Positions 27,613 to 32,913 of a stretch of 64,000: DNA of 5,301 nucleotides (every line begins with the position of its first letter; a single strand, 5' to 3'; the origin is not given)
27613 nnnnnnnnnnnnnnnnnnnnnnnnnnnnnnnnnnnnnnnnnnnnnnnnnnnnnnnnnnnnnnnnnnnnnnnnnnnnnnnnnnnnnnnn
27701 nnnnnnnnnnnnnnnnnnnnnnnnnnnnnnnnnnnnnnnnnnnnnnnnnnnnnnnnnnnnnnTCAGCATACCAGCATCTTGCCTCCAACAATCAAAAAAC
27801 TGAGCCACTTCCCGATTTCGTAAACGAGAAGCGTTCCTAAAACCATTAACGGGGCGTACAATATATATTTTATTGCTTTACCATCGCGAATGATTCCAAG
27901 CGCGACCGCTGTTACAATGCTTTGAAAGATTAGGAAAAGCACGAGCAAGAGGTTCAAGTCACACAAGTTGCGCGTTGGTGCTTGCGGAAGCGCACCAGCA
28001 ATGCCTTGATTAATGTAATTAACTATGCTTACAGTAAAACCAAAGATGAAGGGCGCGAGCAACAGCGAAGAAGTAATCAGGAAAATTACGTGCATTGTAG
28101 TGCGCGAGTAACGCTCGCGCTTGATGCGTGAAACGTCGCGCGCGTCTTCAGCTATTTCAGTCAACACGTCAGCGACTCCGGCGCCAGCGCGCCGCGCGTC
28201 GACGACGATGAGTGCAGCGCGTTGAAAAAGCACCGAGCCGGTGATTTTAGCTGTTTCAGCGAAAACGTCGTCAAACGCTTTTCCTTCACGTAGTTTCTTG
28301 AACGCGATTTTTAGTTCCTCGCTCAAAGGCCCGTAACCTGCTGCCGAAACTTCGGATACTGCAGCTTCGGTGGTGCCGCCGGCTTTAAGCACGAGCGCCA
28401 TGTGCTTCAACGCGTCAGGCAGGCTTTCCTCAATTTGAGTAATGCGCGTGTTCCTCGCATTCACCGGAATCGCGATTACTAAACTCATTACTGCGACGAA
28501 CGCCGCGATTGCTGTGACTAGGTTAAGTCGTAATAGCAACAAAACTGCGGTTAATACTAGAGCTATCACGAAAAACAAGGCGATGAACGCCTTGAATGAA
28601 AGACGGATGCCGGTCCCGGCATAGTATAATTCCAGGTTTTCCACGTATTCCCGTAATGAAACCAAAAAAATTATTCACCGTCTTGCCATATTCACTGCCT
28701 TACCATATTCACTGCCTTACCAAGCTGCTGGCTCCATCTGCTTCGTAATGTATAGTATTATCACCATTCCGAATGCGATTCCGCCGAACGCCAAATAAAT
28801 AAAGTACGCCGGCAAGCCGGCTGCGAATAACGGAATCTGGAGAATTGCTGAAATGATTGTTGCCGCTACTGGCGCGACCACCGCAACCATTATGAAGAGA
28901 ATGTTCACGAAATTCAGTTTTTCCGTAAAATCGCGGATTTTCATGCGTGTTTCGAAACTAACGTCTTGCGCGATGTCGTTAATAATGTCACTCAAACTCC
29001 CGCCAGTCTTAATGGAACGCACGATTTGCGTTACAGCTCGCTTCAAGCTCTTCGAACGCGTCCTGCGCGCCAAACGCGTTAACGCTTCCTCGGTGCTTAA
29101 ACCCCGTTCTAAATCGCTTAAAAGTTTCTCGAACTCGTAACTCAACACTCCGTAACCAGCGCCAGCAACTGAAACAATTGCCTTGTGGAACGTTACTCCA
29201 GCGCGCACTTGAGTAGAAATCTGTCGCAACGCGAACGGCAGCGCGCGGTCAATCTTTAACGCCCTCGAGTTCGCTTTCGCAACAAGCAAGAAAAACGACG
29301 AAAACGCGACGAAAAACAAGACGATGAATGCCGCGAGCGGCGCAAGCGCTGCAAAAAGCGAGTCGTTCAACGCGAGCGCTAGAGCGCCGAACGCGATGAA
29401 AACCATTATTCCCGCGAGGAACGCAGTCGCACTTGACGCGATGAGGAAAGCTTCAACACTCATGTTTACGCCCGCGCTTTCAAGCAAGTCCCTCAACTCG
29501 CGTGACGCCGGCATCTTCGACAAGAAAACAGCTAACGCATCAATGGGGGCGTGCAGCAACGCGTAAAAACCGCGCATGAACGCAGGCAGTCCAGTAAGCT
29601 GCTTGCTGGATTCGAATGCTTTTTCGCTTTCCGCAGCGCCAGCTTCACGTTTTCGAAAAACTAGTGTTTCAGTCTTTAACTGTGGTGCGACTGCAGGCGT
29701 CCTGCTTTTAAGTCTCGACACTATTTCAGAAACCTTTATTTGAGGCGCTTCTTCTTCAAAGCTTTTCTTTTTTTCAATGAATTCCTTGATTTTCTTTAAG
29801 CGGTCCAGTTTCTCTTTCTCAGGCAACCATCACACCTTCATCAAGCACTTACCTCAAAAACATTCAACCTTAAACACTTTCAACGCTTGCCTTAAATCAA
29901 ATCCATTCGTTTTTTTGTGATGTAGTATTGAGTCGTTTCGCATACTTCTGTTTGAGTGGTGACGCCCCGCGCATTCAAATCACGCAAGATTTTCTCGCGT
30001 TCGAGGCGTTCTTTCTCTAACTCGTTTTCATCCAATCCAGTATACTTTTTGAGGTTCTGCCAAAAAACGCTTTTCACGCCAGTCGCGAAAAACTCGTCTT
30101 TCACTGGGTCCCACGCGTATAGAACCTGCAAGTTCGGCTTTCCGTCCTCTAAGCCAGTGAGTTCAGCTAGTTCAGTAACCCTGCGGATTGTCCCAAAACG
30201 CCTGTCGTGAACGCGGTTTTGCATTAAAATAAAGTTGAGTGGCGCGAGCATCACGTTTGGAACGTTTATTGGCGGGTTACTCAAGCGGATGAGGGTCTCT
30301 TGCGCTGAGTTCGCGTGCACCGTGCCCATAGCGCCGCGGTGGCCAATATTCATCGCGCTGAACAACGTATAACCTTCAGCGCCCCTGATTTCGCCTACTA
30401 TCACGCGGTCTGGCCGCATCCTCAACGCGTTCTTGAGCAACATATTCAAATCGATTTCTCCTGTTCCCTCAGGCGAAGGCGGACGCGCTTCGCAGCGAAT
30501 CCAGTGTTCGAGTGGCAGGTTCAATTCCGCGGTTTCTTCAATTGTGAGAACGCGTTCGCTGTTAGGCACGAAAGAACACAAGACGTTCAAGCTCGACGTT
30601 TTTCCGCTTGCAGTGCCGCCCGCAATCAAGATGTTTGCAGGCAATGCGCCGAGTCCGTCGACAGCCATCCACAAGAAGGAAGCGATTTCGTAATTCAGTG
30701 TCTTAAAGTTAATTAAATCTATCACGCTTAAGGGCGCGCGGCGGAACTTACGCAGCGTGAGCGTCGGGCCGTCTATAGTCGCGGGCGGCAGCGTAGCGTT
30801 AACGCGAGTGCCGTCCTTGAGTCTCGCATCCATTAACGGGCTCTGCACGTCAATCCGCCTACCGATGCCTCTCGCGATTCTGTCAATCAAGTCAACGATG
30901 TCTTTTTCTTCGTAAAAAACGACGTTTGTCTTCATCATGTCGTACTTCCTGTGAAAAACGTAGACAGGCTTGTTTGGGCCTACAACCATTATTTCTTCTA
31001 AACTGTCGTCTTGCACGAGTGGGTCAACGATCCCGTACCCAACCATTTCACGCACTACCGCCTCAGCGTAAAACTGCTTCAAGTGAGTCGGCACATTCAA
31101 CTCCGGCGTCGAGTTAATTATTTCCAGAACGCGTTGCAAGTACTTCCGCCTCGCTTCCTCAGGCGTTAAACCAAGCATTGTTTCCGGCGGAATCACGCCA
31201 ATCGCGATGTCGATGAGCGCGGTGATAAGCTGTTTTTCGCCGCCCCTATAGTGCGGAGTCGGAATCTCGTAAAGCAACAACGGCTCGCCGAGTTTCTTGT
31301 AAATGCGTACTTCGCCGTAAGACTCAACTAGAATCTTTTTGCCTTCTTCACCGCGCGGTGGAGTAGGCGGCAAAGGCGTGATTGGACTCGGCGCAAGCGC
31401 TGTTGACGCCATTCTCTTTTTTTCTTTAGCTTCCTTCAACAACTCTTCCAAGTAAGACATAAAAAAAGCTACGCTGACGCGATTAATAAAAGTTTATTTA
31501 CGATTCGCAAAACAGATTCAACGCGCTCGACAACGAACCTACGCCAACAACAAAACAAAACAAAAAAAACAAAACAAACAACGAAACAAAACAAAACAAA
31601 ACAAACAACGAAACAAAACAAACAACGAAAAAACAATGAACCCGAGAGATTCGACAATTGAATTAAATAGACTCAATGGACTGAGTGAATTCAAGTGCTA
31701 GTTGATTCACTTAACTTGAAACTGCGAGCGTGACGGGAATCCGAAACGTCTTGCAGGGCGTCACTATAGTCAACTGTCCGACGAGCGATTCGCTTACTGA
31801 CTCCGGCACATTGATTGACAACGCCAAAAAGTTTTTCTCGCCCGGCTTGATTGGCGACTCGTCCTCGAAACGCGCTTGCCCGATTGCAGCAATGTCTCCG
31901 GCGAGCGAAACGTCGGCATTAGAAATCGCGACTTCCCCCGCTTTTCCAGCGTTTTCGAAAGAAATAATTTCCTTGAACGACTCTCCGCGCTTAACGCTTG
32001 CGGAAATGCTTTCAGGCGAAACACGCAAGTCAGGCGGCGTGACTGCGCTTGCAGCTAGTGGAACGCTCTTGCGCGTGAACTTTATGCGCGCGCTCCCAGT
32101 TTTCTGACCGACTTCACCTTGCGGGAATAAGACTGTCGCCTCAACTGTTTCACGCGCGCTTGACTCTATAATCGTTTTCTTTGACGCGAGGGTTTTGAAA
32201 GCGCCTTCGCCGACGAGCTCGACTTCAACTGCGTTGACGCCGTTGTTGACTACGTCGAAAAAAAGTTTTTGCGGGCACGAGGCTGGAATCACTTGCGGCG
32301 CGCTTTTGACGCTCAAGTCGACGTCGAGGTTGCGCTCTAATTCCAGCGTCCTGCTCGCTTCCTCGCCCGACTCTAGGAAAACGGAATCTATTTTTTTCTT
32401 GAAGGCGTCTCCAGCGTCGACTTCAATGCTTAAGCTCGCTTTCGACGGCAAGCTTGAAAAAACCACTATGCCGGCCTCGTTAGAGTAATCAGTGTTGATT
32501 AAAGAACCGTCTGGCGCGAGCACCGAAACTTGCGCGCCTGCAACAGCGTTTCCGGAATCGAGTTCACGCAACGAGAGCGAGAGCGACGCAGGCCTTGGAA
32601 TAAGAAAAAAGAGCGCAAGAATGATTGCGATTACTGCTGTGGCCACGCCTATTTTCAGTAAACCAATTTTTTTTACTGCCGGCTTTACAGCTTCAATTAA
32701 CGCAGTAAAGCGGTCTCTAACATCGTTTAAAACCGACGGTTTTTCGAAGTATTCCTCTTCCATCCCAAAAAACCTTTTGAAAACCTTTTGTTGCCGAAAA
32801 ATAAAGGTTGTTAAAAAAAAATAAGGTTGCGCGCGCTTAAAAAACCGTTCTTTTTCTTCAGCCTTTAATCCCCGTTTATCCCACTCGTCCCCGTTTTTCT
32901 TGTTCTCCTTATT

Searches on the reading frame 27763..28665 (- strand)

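Call 63: search_protein_families(library=pfam, proteins=[window:27763-28665:-])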
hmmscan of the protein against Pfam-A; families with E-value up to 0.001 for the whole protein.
window:27763-28665:- (300 aa): 1 family
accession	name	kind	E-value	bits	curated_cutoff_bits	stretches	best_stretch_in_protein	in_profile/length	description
PF00482.28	T2SSF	-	4.6e-16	59.4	25.2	1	86-208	2-121/125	Type II secretion system (T2SS), protein F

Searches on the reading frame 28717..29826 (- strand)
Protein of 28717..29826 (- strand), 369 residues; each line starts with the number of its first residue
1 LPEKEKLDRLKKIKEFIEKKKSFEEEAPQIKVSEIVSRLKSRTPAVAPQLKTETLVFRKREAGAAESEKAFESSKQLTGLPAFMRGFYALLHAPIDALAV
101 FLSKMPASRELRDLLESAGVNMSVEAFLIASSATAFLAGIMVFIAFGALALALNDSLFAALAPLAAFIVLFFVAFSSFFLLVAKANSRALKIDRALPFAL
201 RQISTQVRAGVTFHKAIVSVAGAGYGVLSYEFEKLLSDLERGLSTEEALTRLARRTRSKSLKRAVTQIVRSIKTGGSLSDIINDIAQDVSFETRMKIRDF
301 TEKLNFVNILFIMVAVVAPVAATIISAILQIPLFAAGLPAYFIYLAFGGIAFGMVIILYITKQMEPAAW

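Call 63: search_protein_families(library=pfam, proteins=[window:28717-29826:-])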
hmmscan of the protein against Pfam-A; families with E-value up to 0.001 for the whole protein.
window:28717-29826:- (369 aa): 1 family
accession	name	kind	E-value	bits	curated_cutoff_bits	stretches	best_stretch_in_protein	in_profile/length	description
PF00482.28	T2SSF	-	1.5e-19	70.6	25.2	1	199-324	1-123/125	Type II secretion system (T2SS), protein F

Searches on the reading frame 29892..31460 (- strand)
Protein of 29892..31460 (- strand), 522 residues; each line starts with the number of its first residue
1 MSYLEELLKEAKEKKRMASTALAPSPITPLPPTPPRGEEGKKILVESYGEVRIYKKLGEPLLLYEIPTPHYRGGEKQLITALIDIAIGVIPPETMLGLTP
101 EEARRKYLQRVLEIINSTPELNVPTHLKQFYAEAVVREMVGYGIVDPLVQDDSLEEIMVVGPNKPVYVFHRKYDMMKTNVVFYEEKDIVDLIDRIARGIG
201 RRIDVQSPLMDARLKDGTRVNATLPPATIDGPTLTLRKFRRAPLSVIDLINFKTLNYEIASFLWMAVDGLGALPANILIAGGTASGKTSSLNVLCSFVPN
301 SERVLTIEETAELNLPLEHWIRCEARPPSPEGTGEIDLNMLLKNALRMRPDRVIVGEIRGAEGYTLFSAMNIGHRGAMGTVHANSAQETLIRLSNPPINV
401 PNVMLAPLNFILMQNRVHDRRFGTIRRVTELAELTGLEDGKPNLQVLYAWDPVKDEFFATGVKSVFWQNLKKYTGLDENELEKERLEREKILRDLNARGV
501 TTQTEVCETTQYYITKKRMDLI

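Call 4: search_protein_families(library=pfam, proteins=[window:29892-31460:-])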
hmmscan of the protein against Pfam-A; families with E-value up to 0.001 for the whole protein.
window:29892-31460:- (522 aa): 1 family
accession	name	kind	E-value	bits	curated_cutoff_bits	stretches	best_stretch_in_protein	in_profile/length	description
PF00437.27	T2SSE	-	2.7e-38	132.1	24.9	1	142-414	5-275/370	Type II/IV secretion system protein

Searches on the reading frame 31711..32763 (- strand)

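Call 63: search_protein_families(library=pfam, proteins=[window:31711-32763:-])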
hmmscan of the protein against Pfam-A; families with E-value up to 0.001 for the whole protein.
window:31711-32763:- (350 aa): 2 families
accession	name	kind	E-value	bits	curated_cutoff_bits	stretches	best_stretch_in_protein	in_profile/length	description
PF11974.14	bMG3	-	7.1e-05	23.1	34.9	1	61-108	15-62/103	Bacterial alpha-2-macroglobulin MG3 domain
PF13620.12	CarboxypepD_reg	-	0.00039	21.2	32.3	0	70-142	10-81/82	Carboxypeptidase regulatory-like domain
